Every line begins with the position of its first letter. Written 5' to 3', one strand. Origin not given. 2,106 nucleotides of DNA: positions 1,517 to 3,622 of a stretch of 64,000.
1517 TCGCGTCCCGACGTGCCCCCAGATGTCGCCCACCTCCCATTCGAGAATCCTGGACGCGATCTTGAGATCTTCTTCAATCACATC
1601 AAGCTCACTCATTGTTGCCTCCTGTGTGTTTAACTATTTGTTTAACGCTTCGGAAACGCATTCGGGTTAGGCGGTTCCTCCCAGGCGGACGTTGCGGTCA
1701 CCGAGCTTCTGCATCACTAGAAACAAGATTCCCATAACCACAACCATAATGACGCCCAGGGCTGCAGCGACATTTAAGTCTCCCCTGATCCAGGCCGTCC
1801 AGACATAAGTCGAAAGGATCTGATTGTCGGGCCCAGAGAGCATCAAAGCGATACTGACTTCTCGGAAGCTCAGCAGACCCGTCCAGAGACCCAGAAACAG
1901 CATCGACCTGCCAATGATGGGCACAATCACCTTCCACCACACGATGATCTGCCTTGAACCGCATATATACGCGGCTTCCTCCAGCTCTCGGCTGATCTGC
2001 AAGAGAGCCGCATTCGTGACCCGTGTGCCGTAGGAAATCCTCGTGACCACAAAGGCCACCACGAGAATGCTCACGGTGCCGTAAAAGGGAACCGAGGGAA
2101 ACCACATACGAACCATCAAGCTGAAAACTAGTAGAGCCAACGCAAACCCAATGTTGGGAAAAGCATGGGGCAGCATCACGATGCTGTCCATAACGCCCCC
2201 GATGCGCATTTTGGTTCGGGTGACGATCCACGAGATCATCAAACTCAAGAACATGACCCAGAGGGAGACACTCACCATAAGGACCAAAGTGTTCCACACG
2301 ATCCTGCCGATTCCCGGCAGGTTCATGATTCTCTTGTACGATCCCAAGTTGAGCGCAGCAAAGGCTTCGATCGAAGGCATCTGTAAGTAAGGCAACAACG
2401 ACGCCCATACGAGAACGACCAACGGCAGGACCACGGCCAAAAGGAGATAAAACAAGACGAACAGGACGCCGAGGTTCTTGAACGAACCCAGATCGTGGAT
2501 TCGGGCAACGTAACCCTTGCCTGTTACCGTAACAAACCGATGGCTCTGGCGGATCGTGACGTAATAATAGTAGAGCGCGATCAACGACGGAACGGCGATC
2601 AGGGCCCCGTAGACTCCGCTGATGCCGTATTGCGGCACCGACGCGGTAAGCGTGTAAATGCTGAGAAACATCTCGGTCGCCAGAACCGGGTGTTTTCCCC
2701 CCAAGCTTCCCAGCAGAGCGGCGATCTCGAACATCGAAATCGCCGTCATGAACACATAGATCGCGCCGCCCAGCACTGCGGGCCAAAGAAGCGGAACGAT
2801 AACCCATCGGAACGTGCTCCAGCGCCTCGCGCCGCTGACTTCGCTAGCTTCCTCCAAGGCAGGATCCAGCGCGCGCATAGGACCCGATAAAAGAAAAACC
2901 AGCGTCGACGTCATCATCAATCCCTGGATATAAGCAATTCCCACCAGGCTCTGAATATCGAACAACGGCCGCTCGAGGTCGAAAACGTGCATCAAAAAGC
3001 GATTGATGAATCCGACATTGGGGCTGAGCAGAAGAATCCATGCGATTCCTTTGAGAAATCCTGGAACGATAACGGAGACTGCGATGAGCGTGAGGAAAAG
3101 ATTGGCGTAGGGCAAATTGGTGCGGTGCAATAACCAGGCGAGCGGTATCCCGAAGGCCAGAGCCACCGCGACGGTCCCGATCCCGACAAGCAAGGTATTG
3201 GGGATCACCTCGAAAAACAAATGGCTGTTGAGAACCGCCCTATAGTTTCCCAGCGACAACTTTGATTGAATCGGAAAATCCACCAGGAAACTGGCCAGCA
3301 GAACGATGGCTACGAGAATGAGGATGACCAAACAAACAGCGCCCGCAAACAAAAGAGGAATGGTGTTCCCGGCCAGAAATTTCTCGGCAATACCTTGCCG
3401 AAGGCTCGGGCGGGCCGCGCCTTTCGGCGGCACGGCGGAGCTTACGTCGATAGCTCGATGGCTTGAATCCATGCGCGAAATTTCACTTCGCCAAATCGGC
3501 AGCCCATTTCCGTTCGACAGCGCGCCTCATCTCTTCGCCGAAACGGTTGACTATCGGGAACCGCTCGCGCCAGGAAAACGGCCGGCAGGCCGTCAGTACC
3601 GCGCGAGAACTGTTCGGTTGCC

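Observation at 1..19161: Candidate (hetero)aromatic-acid catabolic island: two UbiD decarboxylases, class II aldolase, three-subunit Mo-hydroxylase, multi-SBP ABC importer, asparaginase, hbd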

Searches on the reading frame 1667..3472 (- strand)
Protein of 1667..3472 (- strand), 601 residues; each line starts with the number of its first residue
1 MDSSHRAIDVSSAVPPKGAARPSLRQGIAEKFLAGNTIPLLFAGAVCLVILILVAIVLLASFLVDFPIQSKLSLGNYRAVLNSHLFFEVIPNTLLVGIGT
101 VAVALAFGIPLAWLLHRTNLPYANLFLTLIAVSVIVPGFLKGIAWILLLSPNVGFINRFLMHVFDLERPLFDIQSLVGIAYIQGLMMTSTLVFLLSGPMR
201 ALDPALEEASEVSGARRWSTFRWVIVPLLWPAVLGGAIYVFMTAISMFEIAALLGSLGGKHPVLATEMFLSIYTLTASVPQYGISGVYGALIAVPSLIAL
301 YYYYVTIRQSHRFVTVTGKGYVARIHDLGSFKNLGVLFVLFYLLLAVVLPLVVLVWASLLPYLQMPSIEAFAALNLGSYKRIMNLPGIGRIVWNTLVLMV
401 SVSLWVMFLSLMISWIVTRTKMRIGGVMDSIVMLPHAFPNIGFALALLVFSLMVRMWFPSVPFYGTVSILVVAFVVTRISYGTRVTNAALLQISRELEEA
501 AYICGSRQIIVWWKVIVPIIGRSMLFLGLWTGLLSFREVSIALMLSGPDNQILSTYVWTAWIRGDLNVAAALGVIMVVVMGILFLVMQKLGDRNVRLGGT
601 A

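Call 6: search_protein_families(library=pfam, proteins=[window:1667-3472:-])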
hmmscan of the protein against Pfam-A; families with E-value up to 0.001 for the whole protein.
window:1667-3472:- (601 aa): 1 family
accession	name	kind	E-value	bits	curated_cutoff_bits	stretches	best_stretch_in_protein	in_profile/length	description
PF00528.27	BPD_transp_1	-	2.8e-11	43.9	26.4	2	413-596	4-183/184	Binding-protein-dependent transport system inner membrane component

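Call 12: search_protein_families(library=ncbifam, proteins=[window:1667-3472:-], max_evalue=0.00001)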
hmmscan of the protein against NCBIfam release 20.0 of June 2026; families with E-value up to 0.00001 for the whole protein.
window:1667-3472:- (601 aa): 17 families
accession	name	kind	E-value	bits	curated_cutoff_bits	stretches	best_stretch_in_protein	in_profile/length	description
TIGR03262.1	PhnU2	equivalog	7.1e-29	100.9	593.25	1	77-593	43-535/546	putative 2-aminoethylphosphonate ABC transporter permease subunit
TIGR01581.1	Mo_ABC_porter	hypoth_equivalog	1.7e-22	80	210.3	2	89-272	22-200/225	ABC transporter permease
NF011624.0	PRK15050.1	equivalog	3.5e-21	75.6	247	1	43-307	30-285/297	2-aminoethylphosphonate ABC transporter permease subunit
TIGR03226.1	PhnU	equivalog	6.8e-21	75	283.45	1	36-304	41-300/311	2-aminoethylphosphonate ABC transporter permease subunit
TIGR02141.1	modB_ABC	equivalog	2.4e-18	66.5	182.6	2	93-274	3-179/208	molybdate ABC transporter permease subunit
TIGR00969.1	3a0106s02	subfamily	1.5e-16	60.7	240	1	45-270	21-238/272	sulfate ABC transporter permease subunit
NF007044.0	PRK09497.1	equivalog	2.5e-16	60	348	1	44-305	17-273/285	spermidine/putrescine ABC transporter permease PotB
TIGR02139.1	permease_CysT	equivalog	8.1e-16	58.4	246.1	1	51-249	13-205/265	sulfate ABC transporter permease subunit CysT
NF040839.1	tungstate_WtpB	equivalog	8.9e-16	58.3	340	1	54-280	7-228/251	tungstate ABC transporter permease WtpB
NF006939.0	PRK09421.1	equivalog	7.5e-15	54.9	262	1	89-250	11-167/230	molybdate ABC transporter permease subunit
NF007963.0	PRK10683.1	equivalog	4.1e-14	52.7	489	1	68-256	77-264/317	putrescine ABC transporter permease PotH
NF008208.0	PRK10971.1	equivalog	6.7e-14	52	415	1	46-273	21-238/277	sulfate/thiosulfate ABC transporter permease CysT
TIGR02140.1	permease_CysW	equivalog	6.3e-10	39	329.1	1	47-284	6-237/261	sulfate ABC transporter permease subunit CysW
NF008620.0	PRK11602.1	equivalog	6.3e-08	32.2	442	1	46-260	28-231/291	sulfate/thiosulfate ABC transporter permease CysW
TIGR03255.1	PhnV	equivalog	2.6e-06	27.3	358.7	1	337-593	23-267/270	2-aminoethylphosphonate ABC transport system, membrane component PhnV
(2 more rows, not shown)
